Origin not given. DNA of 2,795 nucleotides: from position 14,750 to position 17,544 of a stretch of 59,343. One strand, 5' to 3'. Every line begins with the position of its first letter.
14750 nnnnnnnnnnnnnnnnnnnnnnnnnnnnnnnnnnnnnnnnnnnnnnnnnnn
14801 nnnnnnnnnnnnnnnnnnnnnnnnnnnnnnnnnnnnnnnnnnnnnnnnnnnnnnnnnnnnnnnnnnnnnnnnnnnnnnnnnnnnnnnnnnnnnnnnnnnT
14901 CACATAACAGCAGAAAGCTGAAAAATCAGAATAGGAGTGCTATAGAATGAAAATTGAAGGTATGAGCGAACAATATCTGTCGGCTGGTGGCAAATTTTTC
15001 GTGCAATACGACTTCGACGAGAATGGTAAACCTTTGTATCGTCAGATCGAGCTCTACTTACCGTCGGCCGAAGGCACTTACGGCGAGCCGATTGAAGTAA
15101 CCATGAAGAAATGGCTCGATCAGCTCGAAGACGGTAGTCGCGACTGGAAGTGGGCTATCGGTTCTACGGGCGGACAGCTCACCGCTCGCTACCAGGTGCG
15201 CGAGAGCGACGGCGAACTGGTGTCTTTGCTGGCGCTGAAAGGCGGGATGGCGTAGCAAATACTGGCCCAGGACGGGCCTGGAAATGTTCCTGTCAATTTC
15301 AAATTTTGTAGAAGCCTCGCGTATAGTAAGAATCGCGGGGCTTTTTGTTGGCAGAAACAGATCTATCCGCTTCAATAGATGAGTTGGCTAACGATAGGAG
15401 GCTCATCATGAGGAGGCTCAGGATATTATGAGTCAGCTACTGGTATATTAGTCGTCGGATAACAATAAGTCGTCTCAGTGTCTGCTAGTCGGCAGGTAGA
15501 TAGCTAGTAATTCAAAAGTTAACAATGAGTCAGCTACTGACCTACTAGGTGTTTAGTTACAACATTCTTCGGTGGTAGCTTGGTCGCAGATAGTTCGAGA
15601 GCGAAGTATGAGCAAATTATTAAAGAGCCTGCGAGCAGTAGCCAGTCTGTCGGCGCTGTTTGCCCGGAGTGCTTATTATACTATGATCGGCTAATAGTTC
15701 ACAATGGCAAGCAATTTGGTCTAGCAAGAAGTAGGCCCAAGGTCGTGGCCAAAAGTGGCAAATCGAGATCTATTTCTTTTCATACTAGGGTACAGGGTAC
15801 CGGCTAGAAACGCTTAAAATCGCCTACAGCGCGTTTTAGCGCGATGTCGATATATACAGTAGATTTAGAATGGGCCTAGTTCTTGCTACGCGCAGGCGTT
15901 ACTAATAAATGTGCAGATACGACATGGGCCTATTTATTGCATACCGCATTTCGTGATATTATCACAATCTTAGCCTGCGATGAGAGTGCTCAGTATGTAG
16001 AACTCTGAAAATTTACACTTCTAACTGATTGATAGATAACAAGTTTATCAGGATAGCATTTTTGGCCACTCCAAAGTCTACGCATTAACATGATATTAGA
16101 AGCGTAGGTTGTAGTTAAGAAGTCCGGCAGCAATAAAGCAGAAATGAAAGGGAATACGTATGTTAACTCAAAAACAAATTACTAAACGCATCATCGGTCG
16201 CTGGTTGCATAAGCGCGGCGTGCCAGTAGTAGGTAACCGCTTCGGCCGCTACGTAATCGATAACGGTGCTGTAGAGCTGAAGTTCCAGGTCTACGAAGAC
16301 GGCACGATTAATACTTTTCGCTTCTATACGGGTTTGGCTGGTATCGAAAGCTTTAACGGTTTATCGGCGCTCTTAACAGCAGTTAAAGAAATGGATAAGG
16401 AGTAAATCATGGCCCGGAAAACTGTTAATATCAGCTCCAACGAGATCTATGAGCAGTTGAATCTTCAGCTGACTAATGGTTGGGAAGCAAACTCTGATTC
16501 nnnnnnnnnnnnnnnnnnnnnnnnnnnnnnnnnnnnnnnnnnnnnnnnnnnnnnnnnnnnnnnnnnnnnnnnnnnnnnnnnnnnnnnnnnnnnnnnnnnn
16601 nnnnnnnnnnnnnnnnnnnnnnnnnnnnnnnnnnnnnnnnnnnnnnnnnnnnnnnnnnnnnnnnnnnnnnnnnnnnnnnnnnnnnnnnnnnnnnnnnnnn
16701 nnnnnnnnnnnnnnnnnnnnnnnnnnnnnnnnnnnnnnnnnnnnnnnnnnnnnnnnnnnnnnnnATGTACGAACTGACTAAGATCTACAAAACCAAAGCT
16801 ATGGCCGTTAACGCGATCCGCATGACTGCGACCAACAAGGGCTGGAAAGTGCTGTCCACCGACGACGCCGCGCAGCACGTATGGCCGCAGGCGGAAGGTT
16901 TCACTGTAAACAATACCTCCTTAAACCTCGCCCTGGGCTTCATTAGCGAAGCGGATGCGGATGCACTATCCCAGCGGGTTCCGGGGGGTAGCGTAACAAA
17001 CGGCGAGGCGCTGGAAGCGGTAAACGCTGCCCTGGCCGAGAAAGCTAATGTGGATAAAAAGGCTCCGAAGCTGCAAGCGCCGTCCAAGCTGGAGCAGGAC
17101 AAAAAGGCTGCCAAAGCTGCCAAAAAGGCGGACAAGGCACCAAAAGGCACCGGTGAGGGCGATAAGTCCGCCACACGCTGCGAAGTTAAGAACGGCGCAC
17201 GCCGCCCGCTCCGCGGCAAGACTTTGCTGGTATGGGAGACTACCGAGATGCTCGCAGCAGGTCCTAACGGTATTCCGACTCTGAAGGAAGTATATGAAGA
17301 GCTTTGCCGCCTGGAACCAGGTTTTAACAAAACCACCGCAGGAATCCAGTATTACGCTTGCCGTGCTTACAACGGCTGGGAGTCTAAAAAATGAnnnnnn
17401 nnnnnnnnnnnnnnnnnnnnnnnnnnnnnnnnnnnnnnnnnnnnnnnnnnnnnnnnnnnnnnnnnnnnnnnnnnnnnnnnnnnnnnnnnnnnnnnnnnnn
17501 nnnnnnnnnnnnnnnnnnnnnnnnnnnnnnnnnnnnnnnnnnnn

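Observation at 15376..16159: ~0.8-kb ORF-poor repeat region behind the first rightward gene: candidate structured ncRNA, origin or regulatory hub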

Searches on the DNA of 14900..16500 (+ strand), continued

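Call 58: get_annotated_region(hit=H37, flank=1000)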
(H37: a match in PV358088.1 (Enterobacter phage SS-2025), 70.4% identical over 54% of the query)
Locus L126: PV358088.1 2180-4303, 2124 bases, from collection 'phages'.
description: UNVERIFIED: Enterobacter phage SS-2025, partial genome.
organism: Enterobacter phage SS-2025 (NCBI taxid 3420847)
taxonomy: Viruses
host: Enterobacter hormaechei; source: -; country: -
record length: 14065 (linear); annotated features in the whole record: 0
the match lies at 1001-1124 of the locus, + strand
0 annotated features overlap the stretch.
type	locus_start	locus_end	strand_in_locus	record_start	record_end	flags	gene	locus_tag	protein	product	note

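Call 59: get_annotated_region(hit=H25, flank=1000)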
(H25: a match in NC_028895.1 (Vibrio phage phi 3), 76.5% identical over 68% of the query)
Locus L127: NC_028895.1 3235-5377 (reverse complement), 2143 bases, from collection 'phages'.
description: Vibrio phage phi 3, complete genome.
organism: Vibrio phage phi 3 (NCBI taxid 1589298)
taxonomy: Viruses; Duplodnaviria; Heunggongvirae; Uroviricota; Caudoviricetes; Demerecviridae; Ermolyevavirinae; Jesfedecavirus; Jesfedecavirus phi3
host: Vibrio cholerae 1051; source: -; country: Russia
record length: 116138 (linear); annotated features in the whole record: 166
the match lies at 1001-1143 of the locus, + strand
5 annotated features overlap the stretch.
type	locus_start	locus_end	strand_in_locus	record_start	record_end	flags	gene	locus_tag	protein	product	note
repeat_region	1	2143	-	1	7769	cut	-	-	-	-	left terminal repeat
CDS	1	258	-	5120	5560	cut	-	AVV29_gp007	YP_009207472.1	hypothetical protein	-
CDS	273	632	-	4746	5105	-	-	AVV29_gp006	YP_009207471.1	hypothetical protein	-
CDS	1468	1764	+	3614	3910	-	-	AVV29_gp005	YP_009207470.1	hypothetical protein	-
CDS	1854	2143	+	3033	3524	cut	-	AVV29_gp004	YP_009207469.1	DNA binding protein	similar to A2 protein [Vibrio phage pVp-1]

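Call 75: search_dna_similar(query=window:15713-16159:+, collection=ecoli_genomes, mode=distant, max_rows=15, max_evalue=0.01)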
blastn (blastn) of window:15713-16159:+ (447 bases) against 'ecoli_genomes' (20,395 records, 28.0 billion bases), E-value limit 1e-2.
No match.

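Call 76: search_dna_similar(query=window:15256-16159:+, collection=plasmids, mode=distant, max_rows=15, max_evalue=0.01)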
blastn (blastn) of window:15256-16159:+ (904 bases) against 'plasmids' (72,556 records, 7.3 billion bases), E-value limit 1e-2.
No match.

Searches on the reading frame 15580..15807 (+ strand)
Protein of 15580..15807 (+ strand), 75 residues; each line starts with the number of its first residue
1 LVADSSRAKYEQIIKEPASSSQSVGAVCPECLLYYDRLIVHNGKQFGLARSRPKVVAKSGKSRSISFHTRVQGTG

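Call 77: search_protein_families(library=phrogs, proteins=[window:15580-15807:+], max_evalue=0.01)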
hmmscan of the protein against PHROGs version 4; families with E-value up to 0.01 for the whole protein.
window:15580-15807:+ (75 aa): 0 families

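Call 78: search_protein_families(library=pfam, proteins=[window:15580-15807:+], max_evalue=0.01)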
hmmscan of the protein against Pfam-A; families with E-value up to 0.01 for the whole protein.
window:15580-15807:+ (75 aa): 0 families

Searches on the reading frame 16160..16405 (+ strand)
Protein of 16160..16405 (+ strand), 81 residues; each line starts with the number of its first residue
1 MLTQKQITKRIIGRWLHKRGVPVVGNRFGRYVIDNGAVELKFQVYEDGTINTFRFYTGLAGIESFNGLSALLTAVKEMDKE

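Call 77: search_protein_families(library=phrogs, proteins=[window:16160-16405:+], max_evalue=0.01)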
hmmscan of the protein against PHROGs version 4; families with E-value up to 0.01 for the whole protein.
window:16160-16405:+ (81 aa): 1 family
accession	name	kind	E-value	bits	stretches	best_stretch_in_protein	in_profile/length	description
phrog_13865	-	unknown function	0.00017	22.6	1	2-78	10-95/101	-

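Call 78: search_protein_families(library=pfam, proteins=[window:16160-16405:+], max_evalue=0.01)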
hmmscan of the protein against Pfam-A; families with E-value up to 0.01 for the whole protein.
window:16160-16405:+ (81 aa): 0 families

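Call 86: find_related_loci(query=window:16160-16405:+, collection=viral_contigs, flank=2500)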
Query window:16160-16405:+ (81 aa) in viral_contigs; peptide patterns used: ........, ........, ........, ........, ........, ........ (x = any residue, [..] = any of these).
25 stretches matched a pattern, but none encodes a relative of the query by tblastn (E <= 1e-3).

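Call 96: search_dna_similar(query=window:16160-16402:+, collection=phages, mode=protein, max_rows=40, max_evalue=0.001, rows=spread)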
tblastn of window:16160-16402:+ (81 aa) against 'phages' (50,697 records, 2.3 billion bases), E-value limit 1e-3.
No match.

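Call 107: find_encoding_contigs(protein=window:16160-16405:+, flank=3000, max_places=8)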
Protein window:16160-16405:+ (81 aa): 6 contigs read that carry it; 3 places shown.
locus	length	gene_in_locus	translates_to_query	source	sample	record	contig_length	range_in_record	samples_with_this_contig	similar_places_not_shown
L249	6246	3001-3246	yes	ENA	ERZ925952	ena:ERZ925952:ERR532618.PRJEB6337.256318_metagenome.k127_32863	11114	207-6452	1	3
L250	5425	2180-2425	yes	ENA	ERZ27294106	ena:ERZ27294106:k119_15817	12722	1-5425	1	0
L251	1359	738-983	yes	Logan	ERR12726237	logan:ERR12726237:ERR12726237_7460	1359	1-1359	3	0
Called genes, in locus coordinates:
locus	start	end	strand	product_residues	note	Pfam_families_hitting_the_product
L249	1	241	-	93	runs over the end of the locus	-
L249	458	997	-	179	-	-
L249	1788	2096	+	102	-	-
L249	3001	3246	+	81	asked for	-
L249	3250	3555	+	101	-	-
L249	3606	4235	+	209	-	-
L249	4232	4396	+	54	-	-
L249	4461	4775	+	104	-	-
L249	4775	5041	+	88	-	-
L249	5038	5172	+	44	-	-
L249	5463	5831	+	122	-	-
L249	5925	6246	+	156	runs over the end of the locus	-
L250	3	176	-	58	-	?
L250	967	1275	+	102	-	-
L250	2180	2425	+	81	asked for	-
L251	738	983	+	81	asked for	-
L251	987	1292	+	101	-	-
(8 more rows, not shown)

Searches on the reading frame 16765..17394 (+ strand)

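Call 77: search_protein_families(library=phrogs, proteins=[window:16765-17394:+], max_evalue=0.01)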
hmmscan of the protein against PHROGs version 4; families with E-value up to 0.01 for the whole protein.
window:16765-17394:+ (209 aa): 4 families
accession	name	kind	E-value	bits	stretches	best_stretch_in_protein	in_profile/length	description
phrog_22313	-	unknown function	2e-15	58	1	13-206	16-203/204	-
phrog_17772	-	unknown function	9.5e-11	43.3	1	114-208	69-156/159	-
phrog_21588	-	unknown function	2.8e-05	25.6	1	49-206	28-173/176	-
phrog_18634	-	unknown function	3.6e-05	24.9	1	81-204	31-154/175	-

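Call 78: search_protein_families(library=pfam, proteins=[window:16765-17394:+], max_evalue=0.01)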
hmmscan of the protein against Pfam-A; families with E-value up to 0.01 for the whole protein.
window:16765-17394:+ (209 aa): 0 families

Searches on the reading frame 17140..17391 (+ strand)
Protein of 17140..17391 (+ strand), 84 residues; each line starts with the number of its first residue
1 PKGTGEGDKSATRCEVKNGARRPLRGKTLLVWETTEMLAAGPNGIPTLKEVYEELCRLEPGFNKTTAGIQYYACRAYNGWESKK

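Call 102: search_dna_similar(query=window:17140-17391:+, collection=phages, mode=protein, max_rows=40, max_evalue=0.001, rows=spread)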
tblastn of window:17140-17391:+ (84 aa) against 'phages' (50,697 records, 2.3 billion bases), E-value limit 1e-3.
Records with a match: 55; places in all: 58; records where one place covers at least 80% of the query: 55.
Best place of each record, by identity: 90-95% 1; 60-80% 1; <60% 53.
By first word of the organism name: Escherichia 39; Enterobacteria 8; Salmonella 3; Klebsiella 1; Enterobacter 1; Aeromonas 1; Cronobacter 1; Hafnia 1.
By host as written in the record: Escherichia coli 17; - 7; Escherichia coli K-12 7; Escherichia coli K-12 MG1655 7; Escherichia coli K12 MG1655 2; Salmonella enterica subsp. enterica serovar Enteritidis 2; Enterobacter cloacae CEMTC 2064 1; Salmonella enterica subsp. enterica serovar Paratyphi C 1; and 11 more.
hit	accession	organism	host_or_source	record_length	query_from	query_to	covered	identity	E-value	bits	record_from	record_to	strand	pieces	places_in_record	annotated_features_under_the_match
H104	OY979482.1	Klebsiella phage vB_Ko_K4PH164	-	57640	6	84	94%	91.1%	4e-44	156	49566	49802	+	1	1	unknown function (x2)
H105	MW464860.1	Enterobacter phage EC151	Enterobacter cloacae CEMTC 2064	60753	9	84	90%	75.0%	1e-31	120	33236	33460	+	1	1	hypothetical protein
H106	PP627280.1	Escherichia phage SHIN8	Escherichia coli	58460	1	82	98%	43.4%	9e-13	67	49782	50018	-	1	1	hypothetical protein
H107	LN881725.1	Escherichia phage slur01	Escherichia coli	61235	1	82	98%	43.4%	1e-12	67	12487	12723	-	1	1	unnamed protein product; submitter_locus_tag: slur01_00018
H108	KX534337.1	Escherichia phage Greed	Escherichia coli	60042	1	82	98%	43.4%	1e-12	67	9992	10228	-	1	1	hypothetical protein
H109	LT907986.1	Escherichia phage vB_Eco_SLUR25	-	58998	1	82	98%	43.4%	1e-12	67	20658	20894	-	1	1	hypothetical protein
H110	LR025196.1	Escherichia phage vB_Eco_SLUR63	-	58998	1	82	98%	43.4%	1e-12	67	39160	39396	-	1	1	hypothetical protein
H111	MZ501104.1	Escherichia phage SeppeHuegi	Escherichia coli K-12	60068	1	82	98%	43.4%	1e-12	67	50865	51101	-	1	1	hypothetical protein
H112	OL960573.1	Escherichia phage vB_EcoS_SA126VB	Escherichia coli O108:H2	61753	1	82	98%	43.4%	1e-12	67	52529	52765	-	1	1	hypothetical protein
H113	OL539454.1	Escherichia phage vB_EcoS_OddieOddie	Escherichia coli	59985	1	82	98%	43.4%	1e-12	66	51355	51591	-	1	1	hypothetical protein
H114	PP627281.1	Escherichia phage KS_W4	Escherichia coli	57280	1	82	98%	43.4%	2e-12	66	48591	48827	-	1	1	hypothetical protein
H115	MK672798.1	Escherichia phage Skure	Escherichia coli K-12 MG1655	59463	1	82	98%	43.4%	2e-12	66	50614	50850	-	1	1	hypothetical protein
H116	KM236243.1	Escherichia phage Seurat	Escherichia coli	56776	1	81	96%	43.9%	4e-12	65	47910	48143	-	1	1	hypothetical protein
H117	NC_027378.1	Escherichia phage Seurat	Escherichia coli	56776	1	81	96%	43.9%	4e-12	65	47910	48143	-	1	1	hypothetical protein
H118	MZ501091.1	Escherichia phage KurtStettler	Escherichia coli K-12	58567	1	82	98%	42.2%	2e-12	66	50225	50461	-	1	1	hypothetical protein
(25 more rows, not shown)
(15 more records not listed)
